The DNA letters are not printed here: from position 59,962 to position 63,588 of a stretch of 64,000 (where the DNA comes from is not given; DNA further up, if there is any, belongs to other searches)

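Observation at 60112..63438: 1108-aa one-component transmembrane regulator combining SARP/BTAD DNA-binding, a YVTN beta-propeller and a family-5 solute-binding domain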

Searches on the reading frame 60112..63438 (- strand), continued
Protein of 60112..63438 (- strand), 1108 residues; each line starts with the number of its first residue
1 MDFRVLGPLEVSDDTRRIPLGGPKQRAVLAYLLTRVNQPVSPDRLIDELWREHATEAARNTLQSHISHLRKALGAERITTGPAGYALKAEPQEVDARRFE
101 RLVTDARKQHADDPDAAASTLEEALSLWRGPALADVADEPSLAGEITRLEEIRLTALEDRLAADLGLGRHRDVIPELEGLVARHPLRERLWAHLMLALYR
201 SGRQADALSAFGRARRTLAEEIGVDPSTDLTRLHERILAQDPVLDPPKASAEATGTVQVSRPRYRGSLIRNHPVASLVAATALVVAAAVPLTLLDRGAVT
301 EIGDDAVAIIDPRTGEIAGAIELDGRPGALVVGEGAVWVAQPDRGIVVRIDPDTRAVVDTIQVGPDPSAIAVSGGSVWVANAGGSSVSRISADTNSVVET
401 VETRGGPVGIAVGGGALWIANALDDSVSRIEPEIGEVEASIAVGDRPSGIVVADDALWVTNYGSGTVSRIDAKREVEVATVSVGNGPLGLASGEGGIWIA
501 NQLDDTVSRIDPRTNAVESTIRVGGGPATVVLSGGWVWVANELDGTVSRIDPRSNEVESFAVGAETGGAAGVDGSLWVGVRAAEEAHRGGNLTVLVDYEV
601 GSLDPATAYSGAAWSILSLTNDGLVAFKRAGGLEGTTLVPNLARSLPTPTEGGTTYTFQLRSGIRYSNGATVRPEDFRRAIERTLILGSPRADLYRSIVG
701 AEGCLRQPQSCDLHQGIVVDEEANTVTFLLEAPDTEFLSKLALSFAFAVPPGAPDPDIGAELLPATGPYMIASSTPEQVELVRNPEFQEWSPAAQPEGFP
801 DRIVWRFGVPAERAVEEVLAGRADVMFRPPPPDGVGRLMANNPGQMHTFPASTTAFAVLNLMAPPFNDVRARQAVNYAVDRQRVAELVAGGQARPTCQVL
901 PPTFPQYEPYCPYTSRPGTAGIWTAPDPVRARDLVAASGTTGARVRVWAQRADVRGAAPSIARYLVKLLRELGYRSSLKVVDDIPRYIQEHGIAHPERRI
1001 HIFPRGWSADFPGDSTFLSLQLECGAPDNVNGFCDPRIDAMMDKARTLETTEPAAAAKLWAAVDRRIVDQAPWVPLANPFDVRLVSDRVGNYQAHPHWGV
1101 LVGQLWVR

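Call 18: find_encoding_contigs(protein=P0002, flank=10000, max_places=3)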
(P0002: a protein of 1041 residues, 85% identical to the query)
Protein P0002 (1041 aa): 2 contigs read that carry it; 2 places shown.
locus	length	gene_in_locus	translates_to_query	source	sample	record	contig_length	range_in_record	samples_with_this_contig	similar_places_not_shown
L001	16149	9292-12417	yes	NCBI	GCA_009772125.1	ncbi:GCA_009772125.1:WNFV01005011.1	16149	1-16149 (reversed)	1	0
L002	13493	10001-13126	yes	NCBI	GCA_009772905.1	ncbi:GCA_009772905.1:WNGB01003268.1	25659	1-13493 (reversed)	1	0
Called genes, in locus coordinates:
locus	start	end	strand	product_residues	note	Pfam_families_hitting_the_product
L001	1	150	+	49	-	?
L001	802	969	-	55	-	-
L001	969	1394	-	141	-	-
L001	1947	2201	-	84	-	PF09851:SHOCT (weak)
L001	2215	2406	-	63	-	-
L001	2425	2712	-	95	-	PF11127:YgaP-like_TM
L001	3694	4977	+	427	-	PF00211:Guanylate_cyc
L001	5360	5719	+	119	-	PF05973:Gp49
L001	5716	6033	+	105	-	PF13744:HTH_37 (weak)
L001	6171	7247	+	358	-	PF13565:HTH_32 (weak), PF13683:rve_3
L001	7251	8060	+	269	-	PF02732:ERCC4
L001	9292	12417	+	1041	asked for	PF08450:SGL (faint), PF16819:DUF5074 (faint), PF21959:DUF6923 (faint), PF24684:Vgb_lyase, PF21783:YNCE (faint), PF00496:SBP_bac_5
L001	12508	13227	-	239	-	PF03050:DDE_Tnp_IS66 (weak), PF00665:rve, PF13610:DDE_Tnp_IS240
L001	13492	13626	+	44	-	-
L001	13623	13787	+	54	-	-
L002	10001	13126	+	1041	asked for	PF08450:SGL (faint), PF16819:DUF5074 (faint), PF21959:DUF6923 (faint), PF24684:Vgb_lyase, PF21783:YNCE (faint), PF00496:SBP_bac_5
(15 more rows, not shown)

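Call 19: find_encoding_contigs(protein=P0006, flank=8000, max_places=2)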
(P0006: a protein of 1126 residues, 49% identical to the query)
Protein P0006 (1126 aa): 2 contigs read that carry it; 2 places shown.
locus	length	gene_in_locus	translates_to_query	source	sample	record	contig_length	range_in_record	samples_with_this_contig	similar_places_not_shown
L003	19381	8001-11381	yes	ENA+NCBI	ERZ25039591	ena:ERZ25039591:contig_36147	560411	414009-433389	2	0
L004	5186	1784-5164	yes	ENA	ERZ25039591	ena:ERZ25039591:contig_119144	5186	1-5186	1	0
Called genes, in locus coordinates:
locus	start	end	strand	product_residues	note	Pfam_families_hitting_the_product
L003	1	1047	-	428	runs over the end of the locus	PF00999:Na_H_Exchanger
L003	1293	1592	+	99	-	-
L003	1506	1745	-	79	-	-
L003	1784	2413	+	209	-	PF08241:Methyltransf_11 (faint), PF13649:Methyltransf_25 (weak)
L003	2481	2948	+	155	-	PF10604:Polyketide_cyc2, PF08327:AHSA1 (weak)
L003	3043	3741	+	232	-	PF00027:cNMP_binding, PF13545:HTH_Crp_2 (weak)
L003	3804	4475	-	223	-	PF00440:TetR_N (weak), PF02909:TetR_C_1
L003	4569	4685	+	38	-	-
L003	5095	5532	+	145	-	PF00107:ADH_zinc_N, PF13602:ADH_zinc_N_2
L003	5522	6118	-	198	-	PF00795:CN_hydrolase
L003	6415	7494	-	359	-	PF10282:Lactonase (faint)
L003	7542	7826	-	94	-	-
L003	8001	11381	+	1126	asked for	PF00486:Trans_reg_C, PF03704:BTAD, PF16819:DUF5074 (weak), PF08450:SGL (faint), PF21959:DUF6923 (faint), PF21783:YNCE (faint), PF00496:SBP_bac_5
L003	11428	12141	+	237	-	PF13620:CarboxypepD_reg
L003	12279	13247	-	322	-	PF13400:Tad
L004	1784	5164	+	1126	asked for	PF00486:Trans_reg_C, PF03704:BTAD, PF16819:DUF5074 (weak), PF08450:SGL (faint), PF21959:DUF6923 (faint), PF21783:YNCE (faint), PF00496:SBP_bac_5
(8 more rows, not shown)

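Call 20: find_encoding_contigs(protein=P0087, flank=8000, max_places=2)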
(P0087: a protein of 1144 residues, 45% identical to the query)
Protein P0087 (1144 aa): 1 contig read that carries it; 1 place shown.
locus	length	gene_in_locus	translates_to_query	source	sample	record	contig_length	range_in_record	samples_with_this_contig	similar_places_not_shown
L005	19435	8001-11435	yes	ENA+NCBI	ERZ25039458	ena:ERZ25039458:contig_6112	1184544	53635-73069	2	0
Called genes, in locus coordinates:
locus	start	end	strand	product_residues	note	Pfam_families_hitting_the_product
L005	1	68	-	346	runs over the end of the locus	PF26999:ABC-2_memb_rel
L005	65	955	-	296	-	PF00005:ABC_tran, PF02463:SMC_N (faint), PF13304:AAA_21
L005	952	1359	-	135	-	PF00392:GntR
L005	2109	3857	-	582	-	PF01011:PQQ, PF13570:Beta-prop_ACSF4 (faint), PF13360:PQQ_2, PF01011:PQQ, PF13360:PQQ_2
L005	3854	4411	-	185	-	PF13302:Acetyltransf_3, PF00583:Acetyltransf_1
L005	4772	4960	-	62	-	PF22659:YycE-like_C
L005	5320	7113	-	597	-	-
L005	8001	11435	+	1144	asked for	PF00486:Trans_reg_C, PF03704:BTAD, PF21959:DUF6923 (faint), PF21783:YNCE (faint), PF00496:SBP_bac_5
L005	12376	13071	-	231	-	PF06790:UPF0259 (weak), PF25231:DUF7847 (weak)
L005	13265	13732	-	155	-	PF10604:Polyketide_cyc2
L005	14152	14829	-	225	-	PF00072:Response_reg, PF00196:GerE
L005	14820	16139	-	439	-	PF13796:Sensor, PF07730:HisKA_3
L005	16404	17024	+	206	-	PF13349:DUF4097 (weak)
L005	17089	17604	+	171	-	-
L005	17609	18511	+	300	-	PF00005:ABC_tran, PF13304:AAA_21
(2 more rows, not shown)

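Call 23: find_related_loci(query=A1, collection=genome_contigs, flank=10000)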
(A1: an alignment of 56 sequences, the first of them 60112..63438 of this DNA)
Query A1 (1108 aa) in genome_contigs; peptide patterns used: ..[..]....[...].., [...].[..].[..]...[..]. (x = any residue, [..] = any of these).
600 stretches matched a pattern (row limit reached: there are more); 599 encode a relative of the query (tblastn E <= 1e-3); the best 80 are kept; 79 distinct loci.
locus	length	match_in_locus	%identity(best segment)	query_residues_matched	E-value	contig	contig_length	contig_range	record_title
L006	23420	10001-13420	43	1-1108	0e+0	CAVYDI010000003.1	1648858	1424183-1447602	MAG: uncultured Solirubrobacterales bacterium isolate MFD01213.bin.1.111 genome assembly, contig: contig_965, whole geno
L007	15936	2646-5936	43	1-1108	0e+0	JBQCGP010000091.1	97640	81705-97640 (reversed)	MAG: Gaiellaceae bacterium isolate bin341 k141_921150, whole genome shotgun sequence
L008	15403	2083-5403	43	1-1108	0e+0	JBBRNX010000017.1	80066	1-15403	MAG: Gaiellales bacterium isolate La1_metabat2.215 LA1C_B2.215_k141_2399247L_80066_cov_50.0906, whole genome shotgun seq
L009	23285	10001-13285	42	1-1108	0e+0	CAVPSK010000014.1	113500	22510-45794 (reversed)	MAG: uncultured Thermoleophilia bacterium isolate MFD00031.bin.1.47 genome assembly, contig: contig_5360, whole genome s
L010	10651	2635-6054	42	1-1107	0e+0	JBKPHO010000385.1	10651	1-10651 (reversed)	MAG: Actinomycetota bacterium isolate HAY_GB_MAG_00008 HAY_GB_000000017364, whole genome shotgun sequence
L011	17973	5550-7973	47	305-1108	0e+0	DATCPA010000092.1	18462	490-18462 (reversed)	MAG TPA_asm: Gaiellaceae bacterium isolate SMAG_U7215 k141_209236, whole genome shotgun sequence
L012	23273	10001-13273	38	11-1108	3e-177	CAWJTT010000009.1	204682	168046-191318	MAG: uncultured Actinomycetes bacterium isolate MFD09126.bin.2.24 genome assembly, contig: contig_18189, whole genome sh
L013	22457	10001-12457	41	298-1108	1e-172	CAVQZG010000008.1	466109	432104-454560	MAG: uncultured Actinomycetes bacterium isolate MFD00031.bin.1.92 genome assembly, contig: contig_23078, whole genome sh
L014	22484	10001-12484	39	294-1108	5e-171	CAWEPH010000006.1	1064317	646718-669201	MAG: uncultured Actinomycetes bacterium isolate MFD02242.bin.2.262 genome assembly, contig: contig_2867, whole genome sh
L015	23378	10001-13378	49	1-1108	0e+0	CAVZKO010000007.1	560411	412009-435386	MAG: uncultured Chloroflexia bacterium isolate MFD09267.bin.2.309 genome assembly, contig: contig_36147, whole genome sh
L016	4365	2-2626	39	229-1107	2e-166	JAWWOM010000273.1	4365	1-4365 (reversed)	MAG: Frankiales bacterium isolate BP_347 scaffold_3200158, whole genome shotgun sequence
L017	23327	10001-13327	36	1-1108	2e-155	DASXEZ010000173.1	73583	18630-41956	MAG TPA_asm: Solirubrobacteraceae bacterium isolate SMAG_U5125 k141_1174050, whole genome shotgun sequence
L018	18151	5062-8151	37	1-1018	1e-154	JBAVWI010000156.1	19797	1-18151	MAG: Solirubrobacteraceae bacterium isolate MFD01169_ilm_asm_bin12 k127_106233, whole genome shotgun sequence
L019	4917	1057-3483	38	295-1108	6e-144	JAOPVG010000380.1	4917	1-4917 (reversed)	MAG: Jatrophihabitans sp. isolate RYN_142 scaffold_6572564, whole genome shotgun sequence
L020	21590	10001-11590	41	587-1108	4e-116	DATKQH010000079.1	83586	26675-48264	MAG TPA_asm: Streptosporangiaceae bacterium isolate SMAG_U13997 k141_367907, whole genome shotgun sequence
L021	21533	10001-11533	41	601-1108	2e-112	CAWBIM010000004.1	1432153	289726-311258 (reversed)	MAG: uncultured Actinomycetes bacterium isolate MFD09212.bin.1.234 genome assembly, contig: contig_1424, whole genome sh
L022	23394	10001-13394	42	3-1108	0e+0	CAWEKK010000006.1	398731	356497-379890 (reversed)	MAG: uncultured Gammaproteobacteria bacterium isolate MFD05841.bin.2.159 genome assembly, contig: contig_24759, whole ge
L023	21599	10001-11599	38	578-1108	9e-103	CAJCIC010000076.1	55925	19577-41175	Gammaproteobacteria bacterium isolate BOG_genome_mining.129 genome assembly, contig: k141_511552, whole genome shotgun s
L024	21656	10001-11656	40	1-582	4e-102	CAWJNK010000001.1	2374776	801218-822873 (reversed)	MAG: uncultured Solirubrobacteraceae bacterium isolate MFD02840.bin.1.2 genome assembly, contig: contig_10689, whole gen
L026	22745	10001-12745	32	1-908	5e-94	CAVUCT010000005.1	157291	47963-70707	MAG: uncultured Gaiellaceae bacterium isolate MFD02840.bin.2.126 genome assembly, contig: contig_28025, whole genome sho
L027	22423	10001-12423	42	300-1108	1e-92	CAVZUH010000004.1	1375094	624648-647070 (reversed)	MAG: uncultured Actinomycetota bacterium isolate MFD06742.bin.2.313 genome assembly, contig: contig_9289, whole genome s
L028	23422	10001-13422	43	2-1108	6e-115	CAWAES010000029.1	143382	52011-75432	MAG: uncultured Actinomycetes bacterium isolate MFD00731.bin.3.52 genome assembly, contig: contig_51893, whole genome sh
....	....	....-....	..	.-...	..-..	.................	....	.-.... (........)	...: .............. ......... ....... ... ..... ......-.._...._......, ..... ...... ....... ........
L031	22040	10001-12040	35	1-678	6e-83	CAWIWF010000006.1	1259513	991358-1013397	MAG: uncultured Thermoleophilia bacterium isolate MFD04212.bin.2.33 genome assembly, contig: contig_6834, whole genome s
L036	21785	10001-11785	33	1-539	7e-71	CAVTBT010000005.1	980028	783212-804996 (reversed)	MAG: uncultured Gaiellaceae bacterium isolate MFD02360.bin.2.295 genome assembly, contig: contig_3037, whole genome shot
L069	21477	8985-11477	39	290-1108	7e-157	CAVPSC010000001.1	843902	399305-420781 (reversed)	MAG: uncultured Actinomycetes bacterium isolate MFD00031.bin.1.196 genome assembly, contig: contig_1815, whole genome sh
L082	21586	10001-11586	49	586-1108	3e-97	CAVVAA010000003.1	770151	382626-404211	MAG: uncultured Actinomycetes bacterium isolate MFD05513.bin.2.233 genome assembly, contig: contig_2961, whole genome sh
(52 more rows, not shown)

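Call 41: find_encoding_contigs(protein=P0003, flank=10000, max_places=3)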
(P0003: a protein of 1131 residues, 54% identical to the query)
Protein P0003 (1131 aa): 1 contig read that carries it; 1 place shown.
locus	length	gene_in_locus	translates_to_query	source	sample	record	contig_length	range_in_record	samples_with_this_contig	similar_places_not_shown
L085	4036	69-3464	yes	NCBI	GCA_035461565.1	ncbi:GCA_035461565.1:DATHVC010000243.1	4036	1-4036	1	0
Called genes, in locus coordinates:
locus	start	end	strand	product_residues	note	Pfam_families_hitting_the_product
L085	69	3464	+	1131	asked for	PF00486:Trans_reg_C, PF03704:BTAD, PF21783:YNCE (faint), PF00496:SBP_bac_5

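Call 47: predict_structure(alignment_id=A1)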
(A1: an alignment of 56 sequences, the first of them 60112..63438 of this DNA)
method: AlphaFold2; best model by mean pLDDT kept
length: 1108 residues; sequences in the alignment: 56
mean_pLDDT: 88.4   pTM: 0.70
mean pLDDT of the five models: 88.4, 86.9, 86.2, 86.1, 85.0
residues with pLDDT >= 90: 726; 70-90: 301; 50-70: 30; < 50: 51
segments of 3 or more residues with pLDDT < 50: 250-299
pLDDT, mean of each block of 10 residues (from residue 1): 96 90 95 96 94 87 97 94 92 95 92 89 96 93 94 96 93 94 96 98 94 92 90 97 80 39 30 32 39 37 84 90 90 95 91 95 90 95 89 94 87 94 90 90 87 93 89 90 89 92 92 94 91 94 91 95 88 93 75 94 91 92 92 79 89 94 95 98 93 94 95 98 98 92 95 87 93 95 93 84 96 95 93 85 84 91 94 98 87 89 81 89 94 98 93 74 96 96 67 60 88 83 86 94 89 83 95 93 89 84 88
secondary structure, 60 per line:
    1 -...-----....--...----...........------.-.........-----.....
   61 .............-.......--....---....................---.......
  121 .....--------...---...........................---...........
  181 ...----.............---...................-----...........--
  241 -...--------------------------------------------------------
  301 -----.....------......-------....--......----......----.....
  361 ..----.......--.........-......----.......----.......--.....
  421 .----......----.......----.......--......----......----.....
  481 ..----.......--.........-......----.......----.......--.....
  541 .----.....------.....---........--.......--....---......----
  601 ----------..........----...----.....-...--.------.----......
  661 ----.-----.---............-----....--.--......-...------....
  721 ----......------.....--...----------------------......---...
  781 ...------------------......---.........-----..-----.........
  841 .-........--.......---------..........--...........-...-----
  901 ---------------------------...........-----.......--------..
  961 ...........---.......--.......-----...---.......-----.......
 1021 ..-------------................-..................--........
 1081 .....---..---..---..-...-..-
elements in order (helices of 4 or more, strands of 3 or more residues): E2-4 E10-13 E16-18 H23-33 H42-50 H56-73 E78-81 E84-87 H95-110 H114-125 H140-166 H170-183 H188-200 H204-222 H228-238 E306-310 E317-322 E330-333 E336-341 E346-351 E356-362 E367-373 E376-381 E386-391 E396-402 E407-413 E416-421 E426-431 E436-442 E447-453 E456-461 E466-471 E476-482 E487-493 E496-501 E506-511 E516-522 E527-533 E536-541 E546-550 E557-561 E565-572 E575-581 H584-587 E591-596 H611-620 E625-627 H632-636 E638-640 E655-660 H675-686 H692-695 H701-706 E717-720 E725-730 H737-741 E769-774 E778-783 E802-807 H811-819 H832-841 E846-850 E853-859 H869-878 H881-891 E893-895 H928-938 E944-950 H959-971 E975-981 H984-990 E1002-1008 H1014-1022 H1036-1051 H1053-1070 E1073-1085
